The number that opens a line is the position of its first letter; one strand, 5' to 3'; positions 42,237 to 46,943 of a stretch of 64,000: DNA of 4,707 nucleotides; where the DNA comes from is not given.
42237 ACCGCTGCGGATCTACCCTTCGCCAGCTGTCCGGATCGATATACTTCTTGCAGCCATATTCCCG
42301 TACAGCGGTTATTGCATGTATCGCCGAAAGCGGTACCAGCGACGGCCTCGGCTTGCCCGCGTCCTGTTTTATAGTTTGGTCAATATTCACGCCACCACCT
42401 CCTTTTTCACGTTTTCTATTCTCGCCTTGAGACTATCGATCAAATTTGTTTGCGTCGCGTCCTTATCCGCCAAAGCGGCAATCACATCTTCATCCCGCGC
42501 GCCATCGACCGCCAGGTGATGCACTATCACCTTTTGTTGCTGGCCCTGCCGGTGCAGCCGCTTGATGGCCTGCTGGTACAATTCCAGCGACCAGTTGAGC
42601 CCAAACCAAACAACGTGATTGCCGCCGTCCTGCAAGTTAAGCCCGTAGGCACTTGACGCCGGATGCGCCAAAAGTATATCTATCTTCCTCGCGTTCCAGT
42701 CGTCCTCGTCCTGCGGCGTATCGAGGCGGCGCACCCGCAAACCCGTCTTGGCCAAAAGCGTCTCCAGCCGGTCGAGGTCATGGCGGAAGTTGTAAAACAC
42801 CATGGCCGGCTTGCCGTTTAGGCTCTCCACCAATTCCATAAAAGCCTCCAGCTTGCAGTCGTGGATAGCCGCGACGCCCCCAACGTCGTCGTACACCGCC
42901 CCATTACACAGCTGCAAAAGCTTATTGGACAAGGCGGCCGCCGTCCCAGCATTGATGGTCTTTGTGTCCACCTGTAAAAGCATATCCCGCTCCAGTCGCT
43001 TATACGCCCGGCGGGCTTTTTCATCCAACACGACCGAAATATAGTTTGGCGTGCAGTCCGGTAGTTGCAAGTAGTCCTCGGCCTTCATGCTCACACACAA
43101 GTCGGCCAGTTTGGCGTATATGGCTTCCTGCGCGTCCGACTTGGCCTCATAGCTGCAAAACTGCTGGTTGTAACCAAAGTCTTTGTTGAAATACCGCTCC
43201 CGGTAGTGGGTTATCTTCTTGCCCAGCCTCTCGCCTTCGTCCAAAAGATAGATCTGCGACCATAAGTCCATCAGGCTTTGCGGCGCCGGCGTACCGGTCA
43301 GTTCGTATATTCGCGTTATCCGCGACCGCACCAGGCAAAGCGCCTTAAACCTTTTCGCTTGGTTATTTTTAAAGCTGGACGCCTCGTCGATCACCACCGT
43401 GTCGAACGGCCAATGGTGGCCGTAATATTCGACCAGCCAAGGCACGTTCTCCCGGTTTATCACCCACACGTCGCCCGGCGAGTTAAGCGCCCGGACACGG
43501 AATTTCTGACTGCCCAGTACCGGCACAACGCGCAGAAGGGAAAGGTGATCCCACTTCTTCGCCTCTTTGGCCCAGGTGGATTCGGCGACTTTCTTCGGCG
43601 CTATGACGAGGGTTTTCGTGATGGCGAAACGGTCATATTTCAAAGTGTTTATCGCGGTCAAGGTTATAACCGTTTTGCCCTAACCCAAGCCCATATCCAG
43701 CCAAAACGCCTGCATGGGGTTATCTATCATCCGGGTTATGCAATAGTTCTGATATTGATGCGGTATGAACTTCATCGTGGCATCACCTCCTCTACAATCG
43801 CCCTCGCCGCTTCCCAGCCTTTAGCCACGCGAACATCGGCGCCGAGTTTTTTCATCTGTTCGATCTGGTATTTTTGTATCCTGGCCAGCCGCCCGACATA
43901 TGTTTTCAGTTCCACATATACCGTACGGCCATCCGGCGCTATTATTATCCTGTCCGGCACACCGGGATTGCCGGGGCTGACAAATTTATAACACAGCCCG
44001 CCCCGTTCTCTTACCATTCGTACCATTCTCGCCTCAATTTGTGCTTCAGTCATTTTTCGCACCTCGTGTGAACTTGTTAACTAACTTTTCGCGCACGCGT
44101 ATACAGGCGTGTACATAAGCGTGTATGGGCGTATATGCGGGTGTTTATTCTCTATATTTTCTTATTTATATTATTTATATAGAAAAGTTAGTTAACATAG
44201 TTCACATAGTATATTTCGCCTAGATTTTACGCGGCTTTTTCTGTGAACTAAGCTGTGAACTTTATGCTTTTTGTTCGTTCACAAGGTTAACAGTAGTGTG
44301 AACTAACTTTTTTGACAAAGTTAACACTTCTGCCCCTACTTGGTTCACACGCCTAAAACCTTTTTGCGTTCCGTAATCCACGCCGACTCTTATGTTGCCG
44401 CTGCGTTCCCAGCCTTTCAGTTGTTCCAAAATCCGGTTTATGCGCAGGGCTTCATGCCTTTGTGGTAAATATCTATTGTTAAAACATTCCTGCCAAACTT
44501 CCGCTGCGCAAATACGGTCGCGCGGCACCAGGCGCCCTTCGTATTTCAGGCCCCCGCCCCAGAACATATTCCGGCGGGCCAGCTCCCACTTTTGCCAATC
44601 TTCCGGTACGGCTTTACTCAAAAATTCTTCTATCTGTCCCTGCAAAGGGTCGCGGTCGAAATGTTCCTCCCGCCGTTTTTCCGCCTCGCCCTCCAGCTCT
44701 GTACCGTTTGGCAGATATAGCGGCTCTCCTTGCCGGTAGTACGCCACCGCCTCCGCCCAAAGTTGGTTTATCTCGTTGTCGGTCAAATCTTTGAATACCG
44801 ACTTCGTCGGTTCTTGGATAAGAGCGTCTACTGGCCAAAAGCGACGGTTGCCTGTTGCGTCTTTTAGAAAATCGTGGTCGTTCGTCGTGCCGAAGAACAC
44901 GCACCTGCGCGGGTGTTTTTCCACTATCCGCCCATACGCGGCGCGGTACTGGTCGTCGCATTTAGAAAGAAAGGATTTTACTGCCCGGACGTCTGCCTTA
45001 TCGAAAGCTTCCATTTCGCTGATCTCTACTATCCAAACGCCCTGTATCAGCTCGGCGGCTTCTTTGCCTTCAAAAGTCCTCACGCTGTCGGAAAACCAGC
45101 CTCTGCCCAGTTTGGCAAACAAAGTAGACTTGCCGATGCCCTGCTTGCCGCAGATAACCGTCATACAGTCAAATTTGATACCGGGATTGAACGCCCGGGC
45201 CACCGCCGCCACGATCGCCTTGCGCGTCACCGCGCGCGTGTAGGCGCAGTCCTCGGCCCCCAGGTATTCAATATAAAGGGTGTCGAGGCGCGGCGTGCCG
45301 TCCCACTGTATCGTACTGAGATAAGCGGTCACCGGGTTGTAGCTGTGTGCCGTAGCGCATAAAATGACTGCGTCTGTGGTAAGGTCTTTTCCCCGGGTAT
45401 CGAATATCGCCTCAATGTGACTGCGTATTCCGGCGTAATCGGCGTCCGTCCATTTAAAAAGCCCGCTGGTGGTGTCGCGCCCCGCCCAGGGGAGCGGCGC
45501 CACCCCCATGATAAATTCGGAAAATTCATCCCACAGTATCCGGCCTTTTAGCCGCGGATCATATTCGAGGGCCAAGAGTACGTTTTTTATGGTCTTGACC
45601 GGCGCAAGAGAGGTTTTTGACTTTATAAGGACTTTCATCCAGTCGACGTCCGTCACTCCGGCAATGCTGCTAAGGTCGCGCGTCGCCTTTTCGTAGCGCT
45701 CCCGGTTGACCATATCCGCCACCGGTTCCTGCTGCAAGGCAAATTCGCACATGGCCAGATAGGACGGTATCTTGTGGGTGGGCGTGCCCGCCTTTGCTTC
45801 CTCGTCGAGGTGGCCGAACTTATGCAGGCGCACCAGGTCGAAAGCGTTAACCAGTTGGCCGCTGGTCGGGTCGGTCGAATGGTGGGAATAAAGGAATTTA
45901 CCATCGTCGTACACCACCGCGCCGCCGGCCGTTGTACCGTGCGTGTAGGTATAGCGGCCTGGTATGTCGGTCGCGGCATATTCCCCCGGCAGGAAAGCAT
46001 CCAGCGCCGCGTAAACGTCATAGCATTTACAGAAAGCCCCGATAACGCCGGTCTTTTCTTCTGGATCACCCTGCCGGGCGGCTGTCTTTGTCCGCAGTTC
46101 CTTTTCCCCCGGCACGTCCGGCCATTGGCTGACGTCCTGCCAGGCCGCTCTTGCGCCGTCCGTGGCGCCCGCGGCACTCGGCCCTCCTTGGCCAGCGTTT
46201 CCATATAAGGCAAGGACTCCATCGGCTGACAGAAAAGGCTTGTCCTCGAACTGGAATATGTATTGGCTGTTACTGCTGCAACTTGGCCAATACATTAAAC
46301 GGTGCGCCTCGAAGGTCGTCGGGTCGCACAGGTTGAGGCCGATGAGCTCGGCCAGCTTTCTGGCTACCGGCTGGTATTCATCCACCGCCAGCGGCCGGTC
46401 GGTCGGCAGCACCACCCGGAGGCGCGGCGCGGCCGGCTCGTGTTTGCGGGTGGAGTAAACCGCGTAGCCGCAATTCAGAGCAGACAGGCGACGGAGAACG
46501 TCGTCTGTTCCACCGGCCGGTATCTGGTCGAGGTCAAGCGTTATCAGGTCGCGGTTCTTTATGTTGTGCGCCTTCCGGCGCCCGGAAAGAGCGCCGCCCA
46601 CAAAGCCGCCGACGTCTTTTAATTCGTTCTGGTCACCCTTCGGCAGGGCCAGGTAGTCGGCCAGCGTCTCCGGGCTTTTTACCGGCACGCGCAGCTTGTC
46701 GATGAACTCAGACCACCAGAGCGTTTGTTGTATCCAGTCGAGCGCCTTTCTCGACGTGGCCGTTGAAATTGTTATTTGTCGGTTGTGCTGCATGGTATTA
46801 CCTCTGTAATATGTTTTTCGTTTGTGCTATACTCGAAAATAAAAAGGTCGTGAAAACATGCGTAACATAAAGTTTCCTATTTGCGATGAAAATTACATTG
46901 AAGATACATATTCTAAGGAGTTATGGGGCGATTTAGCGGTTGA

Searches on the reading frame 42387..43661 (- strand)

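Call 88: search_protein_families(library=pfam, proteins=[window:42387-43661:-], max_evalue=0.001)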
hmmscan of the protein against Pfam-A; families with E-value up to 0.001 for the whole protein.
window:42387-43661:- (424 aa): 2 families
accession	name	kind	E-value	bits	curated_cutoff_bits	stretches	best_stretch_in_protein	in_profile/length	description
PF00176.29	SNF2-rel_dom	-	3e-16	59.8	24.9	1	7-246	41-276/290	SNF2-related domain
PF00271.37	Helicase_C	-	1e-08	35.8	23.5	1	270-373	2-110/110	Helicase conserved C-terminal domain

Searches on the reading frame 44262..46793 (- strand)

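Call 88: search_protein_families(library=pfam, proteins=[window:44262-46793:-], max_evalue=0.001)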
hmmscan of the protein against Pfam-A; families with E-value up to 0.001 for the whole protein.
window:44262-46793:- (843 aa): 2 families
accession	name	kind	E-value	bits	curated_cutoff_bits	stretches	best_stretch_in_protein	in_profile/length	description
PF05272.17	VapE-like_dom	-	1.1e-81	273.9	25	1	492-710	1-214/217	Virulence-associated protein E-like domain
PF19263.5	DUF5906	-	0.0005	21.1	27.6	1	548-651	2-114/114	Family of unknown function (DUF5906)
